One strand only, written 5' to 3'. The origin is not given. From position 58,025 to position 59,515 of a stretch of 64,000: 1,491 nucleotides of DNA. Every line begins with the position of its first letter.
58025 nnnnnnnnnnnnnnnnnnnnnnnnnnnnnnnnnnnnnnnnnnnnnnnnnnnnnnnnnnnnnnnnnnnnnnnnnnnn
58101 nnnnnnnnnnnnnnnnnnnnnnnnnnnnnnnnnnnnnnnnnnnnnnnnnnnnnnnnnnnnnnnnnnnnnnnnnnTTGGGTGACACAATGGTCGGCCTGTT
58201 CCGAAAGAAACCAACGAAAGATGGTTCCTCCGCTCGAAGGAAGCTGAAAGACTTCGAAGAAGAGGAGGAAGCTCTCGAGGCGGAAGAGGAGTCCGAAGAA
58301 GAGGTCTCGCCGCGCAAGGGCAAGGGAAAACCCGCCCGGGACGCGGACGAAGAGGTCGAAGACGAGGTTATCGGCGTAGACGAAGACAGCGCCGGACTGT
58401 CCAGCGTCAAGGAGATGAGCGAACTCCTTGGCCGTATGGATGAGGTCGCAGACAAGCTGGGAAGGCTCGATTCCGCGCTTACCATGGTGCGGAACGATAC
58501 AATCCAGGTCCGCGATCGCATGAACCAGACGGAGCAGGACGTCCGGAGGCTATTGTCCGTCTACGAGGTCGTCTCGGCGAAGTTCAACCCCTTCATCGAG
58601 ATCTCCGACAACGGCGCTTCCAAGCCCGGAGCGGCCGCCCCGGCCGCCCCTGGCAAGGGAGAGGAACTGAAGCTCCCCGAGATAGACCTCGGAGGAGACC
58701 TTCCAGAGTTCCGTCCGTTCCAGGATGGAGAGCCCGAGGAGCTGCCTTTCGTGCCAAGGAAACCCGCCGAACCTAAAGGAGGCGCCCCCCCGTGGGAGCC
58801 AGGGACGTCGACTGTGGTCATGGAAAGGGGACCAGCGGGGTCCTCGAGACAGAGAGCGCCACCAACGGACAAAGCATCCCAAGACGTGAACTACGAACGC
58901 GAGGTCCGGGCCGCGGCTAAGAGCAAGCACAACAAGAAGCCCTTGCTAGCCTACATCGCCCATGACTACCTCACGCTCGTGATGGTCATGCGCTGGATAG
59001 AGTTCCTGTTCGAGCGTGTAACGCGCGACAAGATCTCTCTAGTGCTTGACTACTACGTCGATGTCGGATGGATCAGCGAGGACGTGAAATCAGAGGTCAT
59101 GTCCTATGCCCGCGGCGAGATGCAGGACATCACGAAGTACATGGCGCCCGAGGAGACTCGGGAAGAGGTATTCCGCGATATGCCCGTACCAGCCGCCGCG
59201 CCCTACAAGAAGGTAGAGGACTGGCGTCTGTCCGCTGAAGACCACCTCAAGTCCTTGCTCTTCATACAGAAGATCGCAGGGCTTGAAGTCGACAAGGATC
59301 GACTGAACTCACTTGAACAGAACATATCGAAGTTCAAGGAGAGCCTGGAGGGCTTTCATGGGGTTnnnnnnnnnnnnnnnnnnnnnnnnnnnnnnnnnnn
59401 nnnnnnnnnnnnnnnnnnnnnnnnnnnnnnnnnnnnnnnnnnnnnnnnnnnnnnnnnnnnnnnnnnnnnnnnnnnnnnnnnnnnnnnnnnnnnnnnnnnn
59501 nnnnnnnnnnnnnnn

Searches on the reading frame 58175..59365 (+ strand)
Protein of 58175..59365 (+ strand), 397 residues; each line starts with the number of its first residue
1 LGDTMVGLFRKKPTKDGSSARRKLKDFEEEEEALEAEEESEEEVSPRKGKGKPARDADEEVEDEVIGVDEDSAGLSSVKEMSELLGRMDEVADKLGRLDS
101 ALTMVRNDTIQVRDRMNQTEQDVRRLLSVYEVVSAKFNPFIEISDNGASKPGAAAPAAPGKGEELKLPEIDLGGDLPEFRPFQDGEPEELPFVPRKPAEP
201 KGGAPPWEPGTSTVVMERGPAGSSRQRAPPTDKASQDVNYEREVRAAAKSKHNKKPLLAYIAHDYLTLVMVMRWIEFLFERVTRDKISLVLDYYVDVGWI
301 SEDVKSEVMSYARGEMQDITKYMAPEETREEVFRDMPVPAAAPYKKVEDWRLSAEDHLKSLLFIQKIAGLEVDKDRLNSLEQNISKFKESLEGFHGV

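Call 5: search_protein_families(library=pfam, max_evalue=1, proteins=[window:58175-59365:+])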
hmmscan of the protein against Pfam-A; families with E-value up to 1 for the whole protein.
seq(397 aa): 10 families
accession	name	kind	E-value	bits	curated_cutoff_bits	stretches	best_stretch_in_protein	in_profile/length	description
PF04659.18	Arch_fla_DE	-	1.2e-20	73.6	21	1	254-369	2-96/96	Archaeal flagella protein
PF05377.16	FlaC_arch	-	9.7e-15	55.2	27.8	1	87-141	1-55/55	Flagella accessory protein C (FlaC)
PF04136.21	COG3_N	-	0.025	14.9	27.9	1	77-142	9-74/147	Conserved oligomeric Golgi complex subunit 3, N-terminal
PF07889.17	DUF1664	-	0.085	13.3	34.6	1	75-134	57-114/124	Protein of unknown function (DUF1664)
PF07426.16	Dynactin_p22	-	0.088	13.1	25.2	0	74-133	98-155/168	Dynactin subunit p22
PF15246.11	NCKAP5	-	0.2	11.7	27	1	14-96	78-167/310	Nck-associated protein 5, Peripheral clock protein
PF06419.17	COG6_N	-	0.26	11.9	27.4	1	78-131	25-78/114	Conserved oligomeric complex COG6, N-terminal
PF05327.17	RRN3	-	0.43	9.5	25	1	25-140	218-323/558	RNA polymerase I specific transcription initiation factor RRN3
PF08653.15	DASH_Dam1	-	0.51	10.6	26.6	0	367-391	12-36/56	DASH complex subunit Dam1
PF14812.11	PBP1_TM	-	0.91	10.3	27.8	0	11-55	19-66/85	Transmembrane domain of transglycosylase PBP1 at N-terminal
